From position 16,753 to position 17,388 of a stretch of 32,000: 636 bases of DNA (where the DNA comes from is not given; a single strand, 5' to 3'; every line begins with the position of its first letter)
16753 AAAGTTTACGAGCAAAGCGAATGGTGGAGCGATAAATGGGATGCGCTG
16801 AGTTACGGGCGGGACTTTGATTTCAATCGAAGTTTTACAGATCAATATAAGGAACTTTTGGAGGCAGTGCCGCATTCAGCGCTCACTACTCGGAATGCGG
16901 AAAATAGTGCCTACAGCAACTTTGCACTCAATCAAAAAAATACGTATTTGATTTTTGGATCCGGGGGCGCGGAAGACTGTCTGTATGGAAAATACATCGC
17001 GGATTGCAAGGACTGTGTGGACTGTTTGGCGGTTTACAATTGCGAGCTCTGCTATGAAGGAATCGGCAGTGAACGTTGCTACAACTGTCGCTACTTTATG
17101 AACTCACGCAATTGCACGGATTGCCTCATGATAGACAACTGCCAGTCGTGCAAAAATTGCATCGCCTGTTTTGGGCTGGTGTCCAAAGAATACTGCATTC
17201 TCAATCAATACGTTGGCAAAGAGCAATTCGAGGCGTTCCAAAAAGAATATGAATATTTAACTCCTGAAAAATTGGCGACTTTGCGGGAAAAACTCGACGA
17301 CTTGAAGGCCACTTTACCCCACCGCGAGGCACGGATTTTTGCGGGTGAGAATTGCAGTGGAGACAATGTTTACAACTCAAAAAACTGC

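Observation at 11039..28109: Nine-gene tandem array of an unrecognised, very Cys-rich protein family occupying ~46% of the window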

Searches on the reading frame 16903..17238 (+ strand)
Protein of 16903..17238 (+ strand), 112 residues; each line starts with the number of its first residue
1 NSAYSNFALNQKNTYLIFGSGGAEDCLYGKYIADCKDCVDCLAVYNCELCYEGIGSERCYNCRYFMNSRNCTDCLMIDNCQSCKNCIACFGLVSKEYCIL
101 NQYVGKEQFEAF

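Call 92: search_solved_structures(query=window:16903-17238:+, max_evalue=10, show_alignments=2)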
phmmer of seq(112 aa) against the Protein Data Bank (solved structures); distinct sequences matched with E-value up to 10: 0.
